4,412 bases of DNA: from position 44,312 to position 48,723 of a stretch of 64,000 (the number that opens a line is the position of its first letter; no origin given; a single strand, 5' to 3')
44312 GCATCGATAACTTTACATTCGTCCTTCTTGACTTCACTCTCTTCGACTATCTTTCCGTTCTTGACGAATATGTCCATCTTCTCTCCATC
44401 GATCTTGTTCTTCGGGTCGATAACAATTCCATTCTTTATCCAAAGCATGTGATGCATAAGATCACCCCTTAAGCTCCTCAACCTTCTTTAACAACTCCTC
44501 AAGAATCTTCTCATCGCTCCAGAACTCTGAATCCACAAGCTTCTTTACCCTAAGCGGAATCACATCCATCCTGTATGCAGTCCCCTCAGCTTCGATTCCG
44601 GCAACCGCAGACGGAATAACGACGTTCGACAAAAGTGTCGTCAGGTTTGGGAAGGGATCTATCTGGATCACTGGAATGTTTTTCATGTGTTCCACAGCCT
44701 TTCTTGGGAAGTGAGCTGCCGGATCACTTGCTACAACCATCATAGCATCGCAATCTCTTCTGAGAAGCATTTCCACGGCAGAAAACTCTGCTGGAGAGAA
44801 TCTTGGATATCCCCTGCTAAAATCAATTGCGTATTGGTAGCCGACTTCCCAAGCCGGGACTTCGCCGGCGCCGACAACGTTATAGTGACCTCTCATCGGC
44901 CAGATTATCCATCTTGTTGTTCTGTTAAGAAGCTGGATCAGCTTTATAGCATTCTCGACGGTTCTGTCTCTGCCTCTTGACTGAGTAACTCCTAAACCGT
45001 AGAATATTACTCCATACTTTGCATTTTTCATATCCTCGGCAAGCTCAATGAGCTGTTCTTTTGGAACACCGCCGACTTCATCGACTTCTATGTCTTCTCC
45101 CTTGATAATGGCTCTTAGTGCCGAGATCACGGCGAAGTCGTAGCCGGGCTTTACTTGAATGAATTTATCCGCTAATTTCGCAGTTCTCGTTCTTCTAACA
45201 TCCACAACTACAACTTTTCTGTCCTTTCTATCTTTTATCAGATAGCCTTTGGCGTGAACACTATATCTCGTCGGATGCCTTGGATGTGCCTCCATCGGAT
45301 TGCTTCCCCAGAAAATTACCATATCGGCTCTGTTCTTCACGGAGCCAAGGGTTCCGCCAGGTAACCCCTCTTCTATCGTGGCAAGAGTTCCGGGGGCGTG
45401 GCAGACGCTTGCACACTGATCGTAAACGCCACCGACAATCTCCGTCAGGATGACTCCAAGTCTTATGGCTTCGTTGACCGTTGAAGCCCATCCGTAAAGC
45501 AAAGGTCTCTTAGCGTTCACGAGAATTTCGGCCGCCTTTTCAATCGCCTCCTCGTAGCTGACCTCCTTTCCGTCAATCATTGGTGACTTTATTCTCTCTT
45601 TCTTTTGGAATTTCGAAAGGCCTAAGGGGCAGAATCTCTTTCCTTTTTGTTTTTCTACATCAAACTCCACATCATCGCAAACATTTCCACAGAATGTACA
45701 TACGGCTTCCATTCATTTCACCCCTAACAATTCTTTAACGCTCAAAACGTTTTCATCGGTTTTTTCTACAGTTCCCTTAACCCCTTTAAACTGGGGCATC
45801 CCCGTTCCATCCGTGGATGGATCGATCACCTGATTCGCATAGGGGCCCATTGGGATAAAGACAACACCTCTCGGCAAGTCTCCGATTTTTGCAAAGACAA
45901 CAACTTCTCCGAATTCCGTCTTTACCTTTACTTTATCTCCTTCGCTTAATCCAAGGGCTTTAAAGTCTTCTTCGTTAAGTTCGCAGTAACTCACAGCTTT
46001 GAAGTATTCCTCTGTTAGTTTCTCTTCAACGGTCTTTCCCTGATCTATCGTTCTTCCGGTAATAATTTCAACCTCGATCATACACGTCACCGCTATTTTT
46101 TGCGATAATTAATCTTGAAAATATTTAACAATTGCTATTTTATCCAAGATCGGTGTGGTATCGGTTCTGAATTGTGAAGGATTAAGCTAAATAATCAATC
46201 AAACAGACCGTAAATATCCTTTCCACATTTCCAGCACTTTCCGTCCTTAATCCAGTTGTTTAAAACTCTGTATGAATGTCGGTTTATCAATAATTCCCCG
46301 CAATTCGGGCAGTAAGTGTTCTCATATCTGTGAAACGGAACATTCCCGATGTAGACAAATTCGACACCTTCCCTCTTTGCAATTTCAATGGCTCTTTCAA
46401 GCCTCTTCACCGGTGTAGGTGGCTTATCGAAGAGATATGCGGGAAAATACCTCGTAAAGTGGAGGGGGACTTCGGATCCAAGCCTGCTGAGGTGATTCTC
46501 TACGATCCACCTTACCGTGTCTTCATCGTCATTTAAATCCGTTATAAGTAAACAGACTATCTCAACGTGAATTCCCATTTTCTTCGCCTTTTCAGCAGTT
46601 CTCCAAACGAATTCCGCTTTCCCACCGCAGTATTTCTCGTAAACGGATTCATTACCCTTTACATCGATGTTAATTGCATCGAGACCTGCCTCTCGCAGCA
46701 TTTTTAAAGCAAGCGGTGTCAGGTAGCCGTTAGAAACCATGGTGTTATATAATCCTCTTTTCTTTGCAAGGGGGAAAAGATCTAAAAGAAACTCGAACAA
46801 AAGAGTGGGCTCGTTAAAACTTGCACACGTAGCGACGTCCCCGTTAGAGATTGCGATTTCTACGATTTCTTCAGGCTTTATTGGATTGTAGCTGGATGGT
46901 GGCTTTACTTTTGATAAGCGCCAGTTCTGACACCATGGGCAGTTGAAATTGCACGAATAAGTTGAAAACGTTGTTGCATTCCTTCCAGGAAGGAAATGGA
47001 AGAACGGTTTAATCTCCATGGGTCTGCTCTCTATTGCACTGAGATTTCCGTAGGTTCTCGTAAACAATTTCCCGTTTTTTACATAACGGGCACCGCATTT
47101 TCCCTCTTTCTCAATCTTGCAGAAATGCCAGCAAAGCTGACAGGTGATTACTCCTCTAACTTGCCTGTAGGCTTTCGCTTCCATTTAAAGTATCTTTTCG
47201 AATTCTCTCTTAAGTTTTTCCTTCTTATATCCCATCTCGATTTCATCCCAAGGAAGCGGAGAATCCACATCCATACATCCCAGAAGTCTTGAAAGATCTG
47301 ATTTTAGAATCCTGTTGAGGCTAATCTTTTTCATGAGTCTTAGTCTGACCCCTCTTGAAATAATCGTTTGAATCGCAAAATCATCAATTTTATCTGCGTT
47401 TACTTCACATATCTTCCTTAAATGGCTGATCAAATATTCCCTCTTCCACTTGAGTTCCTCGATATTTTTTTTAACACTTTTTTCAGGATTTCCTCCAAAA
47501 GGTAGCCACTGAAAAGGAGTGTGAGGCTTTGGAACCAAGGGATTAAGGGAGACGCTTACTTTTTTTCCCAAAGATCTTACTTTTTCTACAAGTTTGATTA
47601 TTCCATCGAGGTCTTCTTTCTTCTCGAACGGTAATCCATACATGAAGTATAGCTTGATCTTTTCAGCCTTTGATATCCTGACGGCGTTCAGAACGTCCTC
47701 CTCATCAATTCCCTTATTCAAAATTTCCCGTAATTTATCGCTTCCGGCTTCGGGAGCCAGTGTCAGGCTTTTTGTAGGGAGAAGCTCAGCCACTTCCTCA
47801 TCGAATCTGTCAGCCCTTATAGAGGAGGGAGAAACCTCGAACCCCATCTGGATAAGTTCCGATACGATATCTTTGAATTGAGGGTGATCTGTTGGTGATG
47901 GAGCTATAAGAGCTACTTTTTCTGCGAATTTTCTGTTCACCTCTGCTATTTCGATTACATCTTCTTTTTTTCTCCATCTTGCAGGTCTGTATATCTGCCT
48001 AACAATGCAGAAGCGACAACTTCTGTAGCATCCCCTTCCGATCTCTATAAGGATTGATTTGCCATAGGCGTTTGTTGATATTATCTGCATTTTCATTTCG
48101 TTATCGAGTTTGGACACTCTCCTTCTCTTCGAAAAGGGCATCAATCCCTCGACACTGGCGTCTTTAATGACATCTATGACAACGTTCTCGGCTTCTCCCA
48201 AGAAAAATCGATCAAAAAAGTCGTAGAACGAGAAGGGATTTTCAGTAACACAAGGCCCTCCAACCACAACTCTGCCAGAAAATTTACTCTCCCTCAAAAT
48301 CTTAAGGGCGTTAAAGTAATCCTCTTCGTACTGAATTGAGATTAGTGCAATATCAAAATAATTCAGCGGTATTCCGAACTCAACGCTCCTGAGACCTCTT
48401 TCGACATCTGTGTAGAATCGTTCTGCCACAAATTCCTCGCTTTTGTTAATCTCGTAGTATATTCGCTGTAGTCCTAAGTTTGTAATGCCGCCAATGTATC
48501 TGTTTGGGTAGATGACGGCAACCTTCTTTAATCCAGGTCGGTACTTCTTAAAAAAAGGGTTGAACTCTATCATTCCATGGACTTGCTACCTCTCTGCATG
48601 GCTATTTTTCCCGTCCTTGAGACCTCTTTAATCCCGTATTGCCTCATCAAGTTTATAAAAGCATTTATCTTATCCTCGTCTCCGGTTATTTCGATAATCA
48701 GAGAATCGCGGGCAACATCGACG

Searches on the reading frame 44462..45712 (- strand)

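Call 78: search_protein_families(library=ncbifam, proteins=[window:44462-45712:-], max_evalue=0.000001)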
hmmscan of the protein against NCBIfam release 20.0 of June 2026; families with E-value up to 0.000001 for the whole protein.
window:44462-45712:- (416 aa): 10 families
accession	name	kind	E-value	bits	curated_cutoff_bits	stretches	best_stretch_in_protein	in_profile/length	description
TIGR03129.1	one_C_dehyd_B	equivalog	4.2e-174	579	327.8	1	3-411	2-421/421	formylmethanofuran dehydrogenase subunit B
TIGR01591.1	Fdh-alpha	equivalog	2.1e-32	112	666.25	2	28-203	38-223/672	formate dehydrogenase subunit alpha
NF041323.1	Nitr_red_NasA_Halo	equivalog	2.7e-16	59.3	1000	1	84-207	105-225/673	assimilatory nitrate reductase NasA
TIGR01701.1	Fdhalpha-like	subfamily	6.2e-15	54.4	582.15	1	209-289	323-405/744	FdhF/YdeP family oxidoreductase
NF047855.1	AssmNtatRedNasC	equivalog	5.3e-13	48.1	1100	0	26-207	60-252/708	assimilatory nitrate reductase catalytic subunit NasC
TIGR01553.1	formate-DH-alph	equivalog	4e-11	41.4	814.2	1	80-200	170-286/1009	formate dehydrogenase-N subunit alpha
NF007406.0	PRK09939.1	equivalog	5.1e-11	41.5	1473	1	176-285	306-414/759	acid resistance putative oxidoreductase YdeP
NF041513.1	formate_DH_Act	exception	4.6e-09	34.6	1400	1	100-201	182-278/1067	formate dehydrogenase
TIGR02166.1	dmsA_ynfE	subfamily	9.3e-08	30.6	777.7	0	91-207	172-288/794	DMSO/selenate family reductase complex A subunit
NF010055.0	PRK13532.1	equivalog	3.8e-07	28.7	904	0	127-213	205-287/830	nitrate reductase catalytic subunit NapA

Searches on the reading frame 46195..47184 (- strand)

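Call 78: search_protein_families(library=ncbifam, proteins=[window:46195-47184:-], max_evalue=0.000001)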
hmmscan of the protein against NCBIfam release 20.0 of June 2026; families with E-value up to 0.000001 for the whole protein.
window:46195-47184:- (329 aa): 5 families
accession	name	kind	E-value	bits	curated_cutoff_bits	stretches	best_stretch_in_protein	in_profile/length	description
TIGR04337.1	AmmeMemoSam_rS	hypoth_equivalog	1.4e-69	234.7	220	1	10-329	9-334/349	AmmeMemoRadiSam system radical SAM enzyme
TIGR02495.1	NrdG2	equivalog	1.1e-12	47.7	131.15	1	66-225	14-175/193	anaerobic ribonucleoside-triphosphate reductase activating protein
TIGR02668.1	moaA_archaeal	equivalog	2.3e-08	33.4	325.25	1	75-233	17-175/303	GTP 3',8-cyclase MoaA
TIGR04041.1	activase_YjjW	hypoth_equivalog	3.2e-08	33.3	250.2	1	122-246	115-238/276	YjjW family glycine radical enzyme activase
TIGR02493.1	PFLA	equivalog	9.4e-08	31.7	231.75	1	77-227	24-179/235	pyruvate formate-lyase-activating protein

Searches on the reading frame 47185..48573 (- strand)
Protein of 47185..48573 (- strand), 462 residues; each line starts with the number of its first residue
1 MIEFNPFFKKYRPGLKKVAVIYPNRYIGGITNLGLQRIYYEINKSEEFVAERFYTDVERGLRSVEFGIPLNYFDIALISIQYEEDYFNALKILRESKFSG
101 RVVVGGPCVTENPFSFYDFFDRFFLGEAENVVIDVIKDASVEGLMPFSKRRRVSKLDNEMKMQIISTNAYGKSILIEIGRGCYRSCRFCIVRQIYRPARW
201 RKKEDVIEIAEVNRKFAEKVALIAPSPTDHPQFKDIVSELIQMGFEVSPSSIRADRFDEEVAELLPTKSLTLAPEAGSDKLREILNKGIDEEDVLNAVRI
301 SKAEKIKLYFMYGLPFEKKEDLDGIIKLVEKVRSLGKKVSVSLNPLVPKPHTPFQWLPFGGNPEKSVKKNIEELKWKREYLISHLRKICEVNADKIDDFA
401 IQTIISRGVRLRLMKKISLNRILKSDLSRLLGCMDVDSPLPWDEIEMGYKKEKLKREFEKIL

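Call 78: search_protein_families(library=ncbifam, proteins=[window:47185-48573:-], max_evalue=0.000001)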
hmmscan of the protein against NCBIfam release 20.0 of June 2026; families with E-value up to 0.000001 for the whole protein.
window:47185-48573:- (462 aa): 6 families
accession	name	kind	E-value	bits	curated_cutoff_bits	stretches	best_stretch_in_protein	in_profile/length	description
TIGR03960.1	rSAM_fuse_unch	hypoth_equivalog_domain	3.6e-57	194.2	462.3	2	164-410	244-505/605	TIGR03960 family B12-binding radical SAM protein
TIGR04013.1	B12_SAM_MJ_1487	hypoth_equivalog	6.2e-22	78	251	1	76-375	50-373/382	TIGR04013 family B12-binding domain/radical SAM domain-containing protein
TIGR04014.1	B12_SAM_MJ_0865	equivalog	9.5e-15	54.3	360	1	97-333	66-337/434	methyl-coenzyme M reductase glutamine C-methyltransferase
TIGR04072.2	rSAM_ladder_B12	equivalog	4.2e-09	35.5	360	1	88-332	88-349/443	lipid biosynthesis B12-binding/radical SAM protein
TIGR04385.1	B12_rSAM_cofa1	equivalog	6e-09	35.6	450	1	164-336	186-368/438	B12 lower ligand biosynthesis radical SAM protein BzaD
TIGR00089.1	TIGR00089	subfamily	5.1e-08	32.1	251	1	83-333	52-319/429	MiaB/RimO family radical SAM methylthiotransferase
